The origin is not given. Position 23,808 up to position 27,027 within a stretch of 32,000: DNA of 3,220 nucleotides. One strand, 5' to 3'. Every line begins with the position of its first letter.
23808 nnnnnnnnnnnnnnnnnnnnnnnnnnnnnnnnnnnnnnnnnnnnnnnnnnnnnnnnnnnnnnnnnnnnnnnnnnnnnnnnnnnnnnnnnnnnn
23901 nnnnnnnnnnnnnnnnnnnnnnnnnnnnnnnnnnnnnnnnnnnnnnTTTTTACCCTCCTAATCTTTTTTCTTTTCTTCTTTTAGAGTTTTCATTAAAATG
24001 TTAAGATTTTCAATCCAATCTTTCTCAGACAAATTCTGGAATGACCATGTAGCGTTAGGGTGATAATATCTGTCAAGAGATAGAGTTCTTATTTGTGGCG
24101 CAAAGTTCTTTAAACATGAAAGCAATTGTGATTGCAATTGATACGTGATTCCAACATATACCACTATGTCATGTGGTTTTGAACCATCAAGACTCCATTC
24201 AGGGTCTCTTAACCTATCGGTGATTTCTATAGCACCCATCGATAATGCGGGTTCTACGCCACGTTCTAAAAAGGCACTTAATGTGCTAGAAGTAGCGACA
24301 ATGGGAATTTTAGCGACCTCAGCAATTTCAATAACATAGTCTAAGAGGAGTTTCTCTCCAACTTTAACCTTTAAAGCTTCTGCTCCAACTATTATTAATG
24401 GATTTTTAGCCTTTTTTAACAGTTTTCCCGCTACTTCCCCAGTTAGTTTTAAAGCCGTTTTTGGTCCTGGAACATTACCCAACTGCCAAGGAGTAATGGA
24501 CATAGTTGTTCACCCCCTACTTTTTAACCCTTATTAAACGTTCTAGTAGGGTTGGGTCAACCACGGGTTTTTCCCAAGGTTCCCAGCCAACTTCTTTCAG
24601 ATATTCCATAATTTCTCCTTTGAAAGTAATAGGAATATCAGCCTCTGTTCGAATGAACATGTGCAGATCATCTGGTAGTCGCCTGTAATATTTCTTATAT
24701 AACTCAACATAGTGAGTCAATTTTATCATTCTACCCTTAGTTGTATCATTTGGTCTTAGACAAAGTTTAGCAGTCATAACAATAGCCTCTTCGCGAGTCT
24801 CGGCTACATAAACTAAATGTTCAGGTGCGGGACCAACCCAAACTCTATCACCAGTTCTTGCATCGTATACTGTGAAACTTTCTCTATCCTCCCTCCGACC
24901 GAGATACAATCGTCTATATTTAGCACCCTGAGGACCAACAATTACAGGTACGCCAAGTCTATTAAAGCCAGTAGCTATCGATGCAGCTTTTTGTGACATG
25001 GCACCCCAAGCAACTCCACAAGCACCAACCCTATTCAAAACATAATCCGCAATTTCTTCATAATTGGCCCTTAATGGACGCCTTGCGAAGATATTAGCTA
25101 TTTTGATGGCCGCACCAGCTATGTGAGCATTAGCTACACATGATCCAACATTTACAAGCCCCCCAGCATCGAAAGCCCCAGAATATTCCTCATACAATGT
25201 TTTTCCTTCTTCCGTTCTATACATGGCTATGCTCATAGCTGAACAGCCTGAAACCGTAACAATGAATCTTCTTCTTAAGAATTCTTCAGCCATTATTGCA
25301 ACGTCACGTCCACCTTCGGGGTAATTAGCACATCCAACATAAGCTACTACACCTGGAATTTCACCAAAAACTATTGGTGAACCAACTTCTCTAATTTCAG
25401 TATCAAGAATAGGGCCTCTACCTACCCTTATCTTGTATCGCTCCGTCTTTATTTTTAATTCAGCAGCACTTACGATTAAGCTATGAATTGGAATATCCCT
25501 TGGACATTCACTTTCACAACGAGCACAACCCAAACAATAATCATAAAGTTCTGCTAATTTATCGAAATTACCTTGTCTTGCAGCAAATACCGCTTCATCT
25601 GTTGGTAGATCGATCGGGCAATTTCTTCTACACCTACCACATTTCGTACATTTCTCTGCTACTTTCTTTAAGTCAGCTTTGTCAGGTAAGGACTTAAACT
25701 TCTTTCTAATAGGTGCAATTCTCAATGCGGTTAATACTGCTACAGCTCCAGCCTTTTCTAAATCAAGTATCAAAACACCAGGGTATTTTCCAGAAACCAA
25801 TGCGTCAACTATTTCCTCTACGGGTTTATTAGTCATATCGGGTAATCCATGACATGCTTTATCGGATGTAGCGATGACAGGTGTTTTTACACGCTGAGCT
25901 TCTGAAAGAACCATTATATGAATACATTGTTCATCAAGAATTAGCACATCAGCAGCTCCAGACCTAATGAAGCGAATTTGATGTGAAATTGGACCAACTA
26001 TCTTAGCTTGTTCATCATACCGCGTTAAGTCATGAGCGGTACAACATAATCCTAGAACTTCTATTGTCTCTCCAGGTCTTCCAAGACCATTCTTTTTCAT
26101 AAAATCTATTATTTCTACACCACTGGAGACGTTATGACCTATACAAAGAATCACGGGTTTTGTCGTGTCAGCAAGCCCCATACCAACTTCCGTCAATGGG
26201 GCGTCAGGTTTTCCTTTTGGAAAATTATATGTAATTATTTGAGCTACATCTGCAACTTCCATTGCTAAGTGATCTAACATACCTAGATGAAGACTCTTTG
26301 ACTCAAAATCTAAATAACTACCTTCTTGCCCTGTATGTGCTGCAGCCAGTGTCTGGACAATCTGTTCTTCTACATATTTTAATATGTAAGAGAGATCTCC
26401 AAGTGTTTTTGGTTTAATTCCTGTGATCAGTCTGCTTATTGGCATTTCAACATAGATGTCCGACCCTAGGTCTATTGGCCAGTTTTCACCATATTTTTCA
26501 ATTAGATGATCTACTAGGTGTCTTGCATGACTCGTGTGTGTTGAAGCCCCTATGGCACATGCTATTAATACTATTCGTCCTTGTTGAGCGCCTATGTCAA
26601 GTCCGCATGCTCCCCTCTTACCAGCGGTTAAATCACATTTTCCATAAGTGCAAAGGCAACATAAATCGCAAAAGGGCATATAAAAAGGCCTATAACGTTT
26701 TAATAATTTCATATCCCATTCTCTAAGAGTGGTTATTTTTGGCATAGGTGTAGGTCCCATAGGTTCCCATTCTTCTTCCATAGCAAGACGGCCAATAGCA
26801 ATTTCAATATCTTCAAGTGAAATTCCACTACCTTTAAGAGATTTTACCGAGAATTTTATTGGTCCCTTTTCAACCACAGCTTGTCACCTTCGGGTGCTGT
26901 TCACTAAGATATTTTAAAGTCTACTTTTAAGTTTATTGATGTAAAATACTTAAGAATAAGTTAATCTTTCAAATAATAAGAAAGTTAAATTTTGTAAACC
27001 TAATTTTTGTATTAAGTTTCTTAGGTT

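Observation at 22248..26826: One 16-residue motif is shared by the CdhA N-terminus, CdhC C-terminus, CdhD N-terminus and the microprotein: a candidate hetero-oligomeric assembly hub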

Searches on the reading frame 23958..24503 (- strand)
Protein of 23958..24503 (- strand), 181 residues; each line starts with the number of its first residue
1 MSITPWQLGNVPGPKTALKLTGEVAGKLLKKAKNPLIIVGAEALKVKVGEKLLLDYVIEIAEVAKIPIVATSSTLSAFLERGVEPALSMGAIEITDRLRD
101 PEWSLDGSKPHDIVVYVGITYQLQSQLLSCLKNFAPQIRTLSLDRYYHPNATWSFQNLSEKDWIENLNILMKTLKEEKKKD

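Call 8: search_protein_families(library=pfam, proteins=[window:23958-24503:-], max_evalue=0.1)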
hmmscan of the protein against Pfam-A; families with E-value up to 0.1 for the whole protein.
window:23958-24503:- (181 aa): 2 families
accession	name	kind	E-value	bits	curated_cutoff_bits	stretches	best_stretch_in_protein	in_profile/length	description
PF02552.22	CO_dh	-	2.9e-29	102.4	21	1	2-167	4-164/168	CO dehydrogenase beta subunit/acetyl-CoA synthase epsilon subunit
PF00205.28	TPP_enzyme_M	-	0.00043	20.4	30.4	1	26-80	5-54/137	Thiamine pyrophosphate enzyme, central domain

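Call 9: search_protein_families(library=ncbifam, proteins=[window:23958-24503:-], max_evalue=0.1)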
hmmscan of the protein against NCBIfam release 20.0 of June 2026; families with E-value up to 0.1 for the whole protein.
window:23958-24503:- (181 aa): 8 families
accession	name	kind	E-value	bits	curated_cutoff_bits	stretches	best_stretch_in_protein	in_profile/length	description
TIGR00315.1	cdhB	equivalog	3.2e-38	131.3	101.2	1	6-170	1-159/162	CO dehydrogenase/acetyl-CoA synthase complex subunit epsilon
TIGR00118.1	acolac_lg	equivalog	0.0051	15.3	538.35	1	25-82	193-245/557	biosynthetic-type acetolactate synthase large subunit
NF004807.0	PRK06154.1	equivalog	0.0082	14.8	607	1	25-82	207-259/565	thiamine pyrophosphate-requiring protein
NF006187.0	PRK08322.1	equivalog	0.013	14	509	1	24-74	189-234/548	acetolactate synthase large subunit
NF005860.0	PRK07789.1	equivalog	0.02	13.2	881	1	24-80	226-277/615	acetolactate synthase large subunit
NF004919.0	PRK06276.1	equivalog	0.024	13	866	1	25-144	196-301/582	acetolactate synthase large subunit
NF006122.0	PRK08266.1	subfamily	0.025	13.1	571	1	24-73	197-239/543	hypothetical protein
NF005651.0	PRK07418.1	subfamily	0.069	11.3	942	1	25-82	217-269/617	acetolactate synthase large subunit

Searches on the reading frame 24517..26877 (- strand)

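Call 8: search_protein_families(library=pfam, proteins=[window:24517-26877:-], max_evalue=0.1)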
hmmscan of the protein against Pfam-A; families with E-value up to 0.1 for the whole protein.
window:24517-26877:- (786 aa): 15 families
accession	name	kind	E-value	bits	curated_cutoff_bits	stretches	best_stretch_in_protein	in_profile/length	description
PF03063.25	Prismane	-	1.9e-63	215.3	27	2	153-653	124-484/513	Prismane/CO dehydrogenase family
PF13183.11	Fer4_8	-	1.5e-07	32.3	27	1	407-462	2-68/68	4Fe-4S dicluster domain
PF13534.11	Fer4_17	-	3.7e-07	31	22.2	2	397-424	33-60/61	4Fe-4S dicluster domain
PF12838.12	Fer4_7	-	1.4e-06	29.1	27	1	409-462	1-52/52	4Fe-4S dicluster domain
PF13187.11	Fer4_9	-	2e-06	28.1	27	1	409-461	1-50/52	4Fe-4S dicluster domain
PF25160.1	LdpA_Fe-S-bd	-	4.7e-06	26.7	27.6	2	406-424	24-42/49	LdpA Fe-S cluster-binding domain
PF12837.12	Fer4_6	-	9.6e-05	22.6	25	1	446-461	7-22/24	4Fe-4S binding domain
PF17179.9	Fer4_22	-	0.00012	23.3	27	0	446-462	79-95/95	4Fe-4S dicluster domain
PF14697.11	Fer4_21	-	0.00022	21.7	35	1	408-460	6-53/59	4Fe-4S dicluster domain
PF13237.11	Fer4_10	-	0.0005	20.4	25.5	2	405-459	4-53/53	4Fe-4S dicluster domain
PF00037.32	Fer4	-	0.0023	18.1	21.1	2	406-423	4-21/24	4Fe-4S binding domain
PF18537.6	CODH_A_N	-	0.003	18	32.2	1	121-185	3-60/83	Carbon monoxide dehydrogenase subunit alpha N-terminal domain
PF14691.11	Fer4_20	-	0.0044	17.2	25.8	0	400-443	14-59/113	Dihydroprymidine dehydrogenase domain II, 4Fe-4S cluster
PF12797.12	Fer4_2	-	0.013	15.9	24.5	1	406-421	6-21/22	4Fe-4S binding domain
PF24887.1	EGF_STAB1-2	-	0.019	15.7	27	1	67-92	8-33/50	Stabilin-1/2, EGF-like domain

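Call 9: search_protein_families(library=ncbifam, proteins=[window:24517-26877:-], max_evalue=0.1)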
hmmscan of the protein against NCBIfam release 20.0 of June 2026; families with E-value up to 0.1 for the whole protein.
window:24517-26877:- (786 aa): 39 families (the best 25 are shown)
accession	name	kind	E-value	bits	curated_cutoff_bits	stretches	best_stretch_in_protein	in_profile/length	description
TIGR00314.1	cdhA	equivalog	0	1218.2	781.3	1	19-770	10-762/784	CO dehydrogenase/acetyl-CoA synthase complex subunit alpha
TIGR01702.1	CO_DH_cata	equivalog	2.7e-22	78.7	478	3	157-341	165-354/621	anaerobic carbon-monoxide dehydrogenase catalytic subunit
NF040764.1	CODH_ACS_al_bet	equivalog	4.7e-15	54.9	800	2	482-648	103-255/705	acetyl-CoA decarbonylase/synthase complex subunit alpha/beta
NF007078.0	PRK09529.1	subfamily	9.9e-14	50.4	809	2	476-647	103-260/710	bifunctional acetyl-CoA decarbonylase/synthase complex subunit alpha/beta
NF041837.1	rnfC_Methano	equivalog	5.4e-11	42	650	1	402-472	352-423/438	Rnf electron transport complex subunit RnfC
TIGR01945.1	rnfC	subfamily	2.5e-07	29.6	245.95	1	405-468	360-424/435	RnfABCDGE type electron transport complex subunit C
NF003454.1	PRK05035.1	equivalog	2.9e-07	29.4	345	1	402-464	361-424/556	electron transport complex subunit RsxC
NF008369.0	PRK11168.1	equivalog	4.9e-07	29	278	1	442-484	54-96/401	anaerobic glycerol-3-phosphate dehydrogenase subunit C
TIGR03048.1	PS_I_psaC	equivalog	4.4e-05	23.6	130.65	1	405-462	5-61/80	photosystem I iron-sulfur center protein PsaC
NF040684.1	PorD_Arch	equivalog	7.2e-05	22.8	120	1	407-461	31-77/85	pyruvate synthase subunit PorD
TIGR02179.1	PorD_KorD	subfamily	0.00011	22.2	60.05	1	407-461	24-70/78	2-oxoacid:acceptor oxidoreductase, delta subunit, pyruvate/2-ketoisovalerate family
NF040864.1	HgcB_ferredoxin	equivalog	0.00014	21.6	99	1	371-423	9-59/93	mercury methylation ferredoxin HgcB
NF058577.1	FdxA_fam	equivalog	0.00018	21.6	65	1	406-423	5-22/52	4Fe-4S ferredoxin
NF038196.1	ferrodoxin_EFR1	subfamily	0.00019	21.6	75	1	385-459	161-225/242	EFR1 family ferrodoxin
NF042909.1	FMH_DH_FwdF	exception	0.0003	20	375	1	394-461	41-114/336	tungsten-dependent formylmethanofuran dehydrogenase subunit FwdF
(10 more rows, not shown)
